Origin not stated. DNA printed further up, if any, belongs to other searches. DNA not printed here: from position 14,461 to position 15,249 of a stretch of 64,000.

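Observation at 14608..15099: Stand-alone, diverged copy of the MurD C-terminal domain inserted between murD and ftsW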

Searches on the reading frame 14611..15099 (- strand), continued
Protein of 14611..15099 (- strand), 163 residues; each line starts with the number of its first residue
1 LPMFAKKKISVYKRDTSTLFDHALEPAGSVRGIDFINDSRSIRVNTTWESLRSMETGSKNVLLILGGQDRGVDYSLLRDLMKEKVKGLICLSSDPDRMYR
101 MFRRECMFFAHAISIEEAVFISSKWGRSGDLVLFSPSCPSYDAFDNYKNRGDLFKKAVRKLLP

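Call 22: predict_structure(alignment_id=A1)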
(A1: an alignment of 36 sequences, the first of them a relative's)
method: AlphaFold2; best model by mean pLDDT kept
length: 161 residues; sequences in the alignment: 36
mean_pLDDT: 82.6   pTM: 0.78
mean pLDDT of the five models: 82.6, 82.4, 79.7, 79.5, 78.8
residues with pLDDT >= 90: 88; 70-90: 42; 50-70: 13; < 50: 18
segments of 3 or more residues with pLDDT < 50: 1-18
pLDDT, mean of each block of 10 residues (from residue 1): 37 42 91 92 90 86 76 90 93 89 94 95 95 78 80 95 75
secondary structure, 60 per line:
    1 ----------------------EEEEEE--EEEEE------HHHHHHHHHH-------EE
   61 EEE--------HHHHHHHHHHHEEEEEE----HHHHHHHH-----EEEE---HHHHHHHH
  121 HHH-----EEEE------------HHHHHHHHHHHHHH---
elements in order: E23-28 E31-35 H42-51 E59-63 H72-82 E83-88 H93-100 E106-109 H113-123 E129-132 H145-158

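Call 24: search_solved_structures(query=A1, max_evalue=1e-8, show_alignments=5)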
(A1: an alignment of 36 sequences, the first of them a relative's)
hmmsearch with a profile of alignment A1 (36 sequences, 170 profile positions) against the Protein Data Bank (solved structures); distinct sequences matched with E-value up to 1e-8: 11.
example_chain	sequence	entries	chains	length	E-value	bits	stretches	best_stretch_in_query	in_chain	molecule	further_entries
7sir_A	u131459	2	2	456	1.5e-23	86.9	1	24-166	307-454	UDP-N-acetylmuramoylalanine--D-glutamate ligase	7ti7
7sy9_A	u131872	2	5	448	2.4e-22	82.9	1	26-167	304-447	UDP-N-acetylmuramoylalanine--D-glutamate ligase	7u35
8dp2_A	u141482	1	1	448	2.4e-22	82.9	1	26-167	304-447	UDP-N-acetylmuramoylalanine--D-glutamate ligase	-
3lk7_A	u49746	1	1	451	7.7e-22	81.3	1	14-162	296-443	UDP-N-acetylmuramoylalanine--D-glutamate ligase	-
2wjp_A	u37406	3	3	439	1.2e-20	77.4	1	29-166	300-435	UDP-N-ACETYLMURAMOYLALANINE--D-GLUTAMATE LIGASE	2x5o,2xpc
2jff_A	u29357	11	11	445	1.2e-20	77.4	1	29-166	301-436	UDP-N-ACETYLMURAMOYLALANINE--D-GLUTAMATE LIGASE | UDP-N-ACETYLMURAMOYL-ALANINE-D-GLUTAMATE LIGASE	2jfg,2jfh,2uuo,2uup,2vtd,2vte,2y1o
5a5f_A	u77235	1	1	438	1.3e-20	77.2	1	29-166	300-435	UDP-N-ACETYLMURAMOYLALANINE--D-GLUTAMATE LIGASE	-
8v8w_A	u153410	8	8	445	1.4e-20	77.2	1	29-166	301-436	UDP-N-acetylmuramoylalanine--D-glutamate ligase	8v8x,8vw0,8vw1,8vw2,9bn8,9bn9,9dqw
1e0d_A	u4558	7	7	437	1.5e-20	77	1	29-166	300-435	UDP-N-ACETYLMURAMOYLALANINE--D-GLUTAMATE LIGASE | UDP-N-ACETYLMURAMOYL-L-ALANINE:D-GLUTAMATE LIGASE | UDP-N-ACETYLMURAMOYL-L-ALANINE/:D-GLUTAMATE LIGASE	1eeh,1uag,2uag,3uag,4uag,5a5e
8v8y_A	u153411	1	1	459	1.6e-20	76.9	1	29-166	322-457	UDP-N-acetylmuramoylalanine--D-glutamate ligase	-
4buc_A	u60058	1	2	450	2.2e-18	70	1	29-165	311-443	UDP-N-ACETYLMURAMOYLALANINE--D-GLUTAMATE LIGASE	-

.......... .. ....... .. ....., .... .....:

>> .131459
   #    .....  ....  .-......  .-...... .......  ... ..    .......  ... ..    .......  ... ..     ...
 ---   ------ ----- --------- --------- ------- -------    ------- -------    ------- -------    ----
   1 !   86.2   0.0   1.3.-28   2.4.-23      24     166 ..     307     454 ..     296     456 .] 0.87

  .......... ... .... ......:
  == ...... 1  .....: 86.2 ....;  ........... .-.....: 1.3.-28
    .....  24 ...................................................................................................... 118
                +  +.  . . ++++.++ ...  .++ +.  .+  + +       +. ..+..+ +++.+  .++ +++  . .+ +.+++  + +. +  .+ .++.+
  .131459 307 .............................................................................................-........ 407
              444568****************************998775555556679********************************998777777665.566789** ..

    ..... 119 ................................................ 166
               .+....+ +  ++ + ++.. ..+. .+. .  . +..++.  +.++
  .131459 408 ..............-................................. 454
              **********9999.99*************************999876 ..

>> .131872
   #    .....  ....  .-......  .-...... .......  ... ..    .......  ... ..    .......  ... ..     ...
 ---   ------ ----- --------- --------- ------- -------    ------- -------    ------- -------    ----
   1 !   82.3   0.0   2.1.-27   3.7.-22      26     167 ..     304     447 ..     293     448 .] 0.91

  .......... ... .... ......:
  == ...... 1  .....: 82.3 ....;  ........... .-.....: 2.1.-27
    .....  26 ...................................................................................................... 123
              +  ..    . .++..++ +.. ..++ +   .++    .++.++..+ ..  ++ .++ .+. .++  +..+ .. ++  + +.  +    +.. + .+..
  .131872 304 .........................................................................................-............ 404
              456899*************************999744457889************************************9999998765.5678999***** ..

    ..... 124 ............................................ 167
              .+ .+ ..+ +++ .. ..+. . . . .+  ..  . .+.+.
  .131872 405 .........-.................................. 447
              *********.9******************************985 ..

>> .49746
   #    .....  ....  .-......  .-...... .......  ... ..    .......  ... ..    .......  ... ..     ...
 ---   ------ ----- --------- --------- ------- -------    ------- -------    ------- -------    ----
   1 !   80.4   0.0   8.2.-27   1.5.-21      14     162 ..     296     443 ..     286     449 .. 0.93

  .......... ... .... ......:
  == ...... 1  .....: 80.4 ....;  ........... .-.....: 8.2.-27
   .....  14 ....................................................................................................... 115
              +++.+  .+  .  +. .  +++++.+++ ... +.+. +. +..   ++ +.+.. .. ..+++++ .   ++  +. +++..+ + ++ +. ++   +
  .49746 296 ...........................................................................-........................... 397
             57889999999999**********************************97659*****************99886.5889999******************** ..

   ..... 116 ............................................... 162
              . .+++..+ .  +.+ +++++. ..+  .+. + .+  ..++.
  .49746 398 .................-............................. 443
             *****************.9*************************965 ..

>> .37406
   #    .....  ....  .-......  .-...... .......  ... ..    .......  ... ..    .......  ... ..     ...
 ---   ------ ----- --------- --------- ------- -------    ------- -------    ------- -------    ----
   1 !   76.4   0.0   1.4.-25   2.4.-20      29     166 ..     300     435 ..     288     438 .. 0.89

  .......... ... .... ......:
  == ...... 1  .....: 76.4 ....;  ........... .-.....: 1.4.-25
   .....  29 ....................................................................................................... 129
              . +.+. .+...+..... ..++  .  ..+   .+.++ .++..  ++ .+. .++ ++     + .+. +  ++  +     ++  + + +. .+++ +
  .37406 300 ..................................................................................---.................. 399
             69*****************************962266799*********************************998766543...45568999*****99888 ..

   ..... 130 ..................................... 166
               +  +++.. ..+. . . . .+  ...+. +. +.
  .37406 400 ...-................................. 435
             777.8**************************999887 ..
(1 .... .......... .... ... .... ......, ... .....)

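Call 25: fold_search(model_id=the predicted structure, library=pdb)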
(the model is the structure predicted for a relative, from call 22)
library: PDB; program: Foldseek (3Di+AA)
matches with E <= 10: 1078; with E <= 0.001: 35
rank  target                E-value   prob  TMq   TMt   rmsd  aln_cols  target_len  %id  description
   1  7ti7                  2.8e-11  1.00  0.79  0.30   2.4       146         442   29  Crystal Structure of UDP-N-acetylmuramoylalanine-D-glutamate ligase from Acinetobacter baumannii AB5075-UW in complex wi (released 2022-01-26)
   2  7sir                  1.6e-09  1.00  0.79  0.31   2.2       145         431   29  Crystal Structure of UDP-N-acetylmuramoylalanine-D-glutamate ligase from Acinetobacter baumannii AB5075-UW (released 2021-11-03)
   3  7u35_C                2.8e-09  1.00  0.79  0.31   2.0       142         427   25  Crystal Structure of UDP-N-acetylmuramoylalanine--D-glutamate ligase (MurD) from Pseudomonas aeruginosa PAO1 in comple (released 2022-03-09)
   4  3lk7                  7.2e-09  1.00  0.78  0.29   2.3       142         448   30  The Crystal Structure of UDP-N-acetylmuramoylalanine-D-glutamate (MurD) ligase from Streptococcus agalactiae to 1.5A (released 2010-02-09)
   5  2jfh                  7.6e-09  1.00  0.74  0.29   2.5       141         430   27  Crystal structure of MurD ligase in complex with L-Glu containing sulfonamide inhibitor (released 2007-05-15)
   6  7u35_A                9.7e-09  1.00  0.78  0.31   2.0       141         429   26  Crystal Structure of UDP-N-acetylmuramoylalanine--D-glutamate ligase (MurD) from Pseudomonas aeruginosa PAO1 in comple (released 2022-03-09)
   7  8dp2                  1.3e-08  1.00  0.79  0.30   2.0       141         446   26  Crystal Structure of UDP-N-acetylmuramoylalanine--D-glutamate ligase (MurD) from Pseudomonas aeruginosa PAO1 in complex  (released 2022-08-17)
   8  7u35_B                1.3e-08  1.00  0.79  0.30   2.0       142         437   25  Crystal Structure of UDP-N-acetylmuramoylalanine--D-glutamate ligase (MurD) from Pseudomonas aeruginosa PAO1 in comple (released 2022-03-09)
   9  2jfg                  1.8e-08  1.00  0.74  0.29   2.5       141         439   27  Crystal structure of MurD ligase in complex with UMA and ADP (released 2007-05-15)
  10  5a5f                  2.0e-08  1.00  0.74  0.29   2.5       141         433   27  CRYSTAL STRUCTURE OF MURD LIGASE FROM ESCHERICHIA COLI IN COMPLEX WITH UMA AND ADP (released 2016-04-13)
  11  8v8x                  2.1e-08  1.00  0.74  0.30   2.4       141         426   27  Crystal Structure of Apo UDP-N-acetylmuramoylalanine--D-glutamate ligase (MurD) from E. coli (Orthorhombic P form2) (released 2023-12-13)
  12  7sy9_A                2.5e-08  1.00  0.77  0.30   2.3       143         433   26  Crystal Structure of UDP-N-acetylmuramoylalanine--D-glutamate ligase (MurD) from Pseudomonas aeruginosa PAO1 (released 2021-12-15)
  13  5a5e                  4.8e-08  1.00  0.74  0.29   2.4       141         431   27  CRYSTAL STRUCTURE OF MURD LIGASE FROM ESCHERICHIA COLI (released 2016-04-13)
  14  3uag                  4.8e-08  1.00  0.74  0.29   2.5       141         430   27  UDP-N-ACETYLMURAMOYL-L-ALANINE:D-GLUTAMATE LIGASE (released 2000-02-25)
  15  7sy9_B                5.1e-08  1.00  0.77  0.31   2.3       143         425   26  Crystal Structure of UDP-N-acetylmuramoylalanine--D-glutamate ligase (MurD) from Pseudomonas aeruginosa PAO1 (released 2021-12-15)
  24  2wjp                  8.7e-08  1.00  0.74  0.29   2.4       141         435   27  CRYSTAL STRUCTURE OF MURD LIGASE IN COMPLEX WITH D-GLU CONTAINING RHODANINE INHIBITOR (released 2010-08-25)
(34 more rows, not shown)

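Call 44: find_encoding_contigs(protein=P0110, flank=5000, max_places=3)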
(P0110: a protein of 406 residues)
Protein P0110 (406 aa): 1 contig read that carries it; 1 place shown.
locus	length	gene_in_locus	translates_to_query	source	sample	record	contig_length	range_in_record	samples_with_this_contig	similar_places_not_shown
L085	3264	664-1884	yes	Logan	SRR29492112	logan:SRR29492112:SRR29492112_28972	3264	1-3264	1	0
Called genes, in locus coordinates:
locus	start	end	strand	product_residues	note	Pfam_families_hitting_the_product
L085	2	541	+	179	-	?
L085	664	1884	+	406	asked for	PF02875:Mur_ligase_C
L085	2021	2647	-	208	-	PF03167:UDG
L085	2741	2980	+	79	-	-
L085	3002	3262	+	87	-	?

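Call 46: find_encoding_contigs(protein=P0181, flank=6000, max_places=3)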
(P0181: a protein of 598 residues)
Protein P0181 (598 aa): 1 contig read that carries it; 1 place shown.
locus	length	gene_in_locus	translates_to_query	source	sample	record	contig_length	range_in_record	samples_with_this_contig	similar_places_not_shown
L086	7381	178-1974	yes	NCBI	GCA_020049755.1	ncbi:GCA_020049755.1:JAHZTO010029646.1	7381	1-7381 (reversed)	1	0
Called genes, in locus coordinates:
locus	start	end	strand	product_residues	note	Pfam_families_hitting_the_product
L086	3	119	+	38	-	?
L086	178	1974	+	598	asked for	PF02875:Mur_ligase_C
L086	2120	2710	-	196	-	PF03167:UDG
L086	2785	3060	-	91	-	-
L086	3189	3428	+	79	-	-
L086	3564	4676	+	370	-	PF01926:MMR_HSR1, PF02421:FeoB_N, PF06071:YchF-GTPase_C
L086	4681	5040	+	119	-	-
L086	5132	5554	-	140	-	-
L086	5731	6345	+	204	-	PF13483:Lactamase_B_3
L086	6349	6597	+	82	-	-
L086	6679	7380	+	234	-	?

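Call 48: find_encoding_contigs(protein=P0055, flank=3000, max_places=3)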
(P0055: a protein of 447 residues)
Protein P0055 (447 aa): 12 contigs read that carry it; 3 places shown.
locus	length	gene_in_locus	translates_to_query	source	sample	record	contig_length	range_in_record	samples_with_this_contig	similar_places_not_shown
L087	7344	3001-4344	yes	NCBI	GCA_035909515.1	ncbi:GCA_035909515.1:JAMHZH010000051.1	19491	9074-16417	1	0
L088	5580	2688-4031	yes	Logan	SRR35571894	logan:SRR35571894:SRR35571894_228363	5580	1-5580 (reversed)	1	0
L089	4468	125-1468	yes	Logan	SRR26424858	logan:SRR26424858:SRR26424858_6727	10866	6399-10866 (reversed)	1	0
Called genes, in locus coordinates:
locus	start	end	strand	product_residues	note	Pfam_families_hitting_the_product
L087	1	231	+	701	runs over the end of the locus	PF03717:PBP_dimer, PF00905:Transpeptidase, PF03793:PASTA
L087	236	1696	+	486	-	PF08245:Mur_ligase_M, PF02875:Mur_ligase_C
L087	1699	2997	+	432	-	PF10555:MraY_sig1 (faint), PF00953:Glycos_transf_4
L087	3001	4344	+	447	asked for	PF01262:AlaDh_PNT_C (faint), PF21377:MurD_N, PF21799:MurD-like_N, PF08245:Mur_ligase_M, PF02875:Mur_ligase_C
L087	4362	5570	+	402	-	PF01098:FTSW_RODA_SPOVE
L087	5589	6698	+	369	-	PF03033:Glyco_transf_28, PF04101:Glyco_tran_28_C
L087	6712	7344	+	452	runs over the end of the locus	PF01225:Mur_ligase, PF08245:Mur_ligase_M, PF02875:Mur_ligase_C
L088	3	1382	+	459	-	?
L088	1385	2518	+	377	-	PF10555:MraY_sig1 (faint), PF00953:Glycos_transf_4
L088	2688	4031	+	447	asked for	PF01262:AlaDh_PNT_C (faint), PF21377:MurD_N, PF21799:MurD-like_N, PF08245:Mur_ligase_M, PF02875:Mur_ligase_C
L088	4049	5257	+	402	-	PF01098:FTSW_RODA_SPOVE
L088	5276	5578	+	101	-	?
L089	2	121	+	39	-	?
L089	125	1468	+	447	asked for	PF01262:AlaDh_PNT_C (faint), PF21377:MurD_N, PF21799:MurD-like_N, PF08245:Mur_ligase_M, PF02875:Mur_ligase_C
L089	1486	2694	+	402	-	PF01098:FTSW_RODA_SPOVE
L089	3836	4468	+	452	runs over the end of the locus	PF01225:Mur_ligase, PF08245:Mur_ligase_M, PF02875:Mur_ligase_C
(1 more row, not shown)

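Call 49: find_encoding_contigs(protein=P0123, flank=3000, max_places=3)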
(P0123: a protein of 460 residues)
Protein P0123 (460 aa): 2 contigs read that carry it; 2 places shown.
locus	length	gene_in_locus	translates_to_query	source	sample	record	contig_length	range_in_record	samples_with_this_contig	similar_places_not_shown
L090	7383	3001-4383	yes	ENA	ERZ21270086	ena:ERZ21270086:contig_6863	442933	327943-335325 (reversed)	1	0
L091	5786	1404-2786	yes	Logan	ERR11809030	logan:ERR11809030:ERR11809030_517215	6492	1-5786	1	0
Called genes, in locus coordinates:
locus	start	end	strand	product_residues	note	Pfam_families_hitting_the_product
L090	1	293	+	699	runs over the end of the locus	PF03717:PBP_dimer, PF00905:Transpeptidase, PF03793:PASTA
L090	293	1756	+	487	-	PF01225:Mur_ligase, PF08245:Mur_ligase_M, PF02875:Mur_ligase_C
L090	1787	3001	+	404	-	PF00953:Glycos_transf_4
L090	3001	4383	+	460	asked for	PF21377:MurD_N (weak), PF21799:MurD-like_N (weak), PF08245:Mur_ligase_M, PF02875:Mur_ligase_C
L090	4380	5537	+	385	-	PF01098:FTSW_RODA_SPOVE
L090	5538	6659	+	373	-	PF03033:Glyco_transf_28, PF04101:Glyco_tran_28_C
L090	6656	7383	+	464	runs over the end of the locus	PF01225:Mur_ligase, PF08245:Mur_ligase_M, PF02875:Mur_ligase_C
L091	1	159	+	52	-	?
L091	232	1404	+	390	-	PF00953:Glycos_transf_4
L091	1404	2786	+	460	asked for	PF21377:MurD_N (weak), PF21799:MurD-like_N (weak), PF08245:Mur_ligase_M, PF02875:Mur_ligase_C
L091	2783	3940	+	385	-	PF01098:FTSW_RODA_SPOVE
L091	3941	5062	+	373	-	PF03033:Glyco_transf_28, PF04101:Glyco_tran_28_C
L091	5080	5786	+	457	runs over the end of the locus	PF01225:Mur_ligase, PF08245:Mur_ligase_M, PF02875:Mur_ligase_C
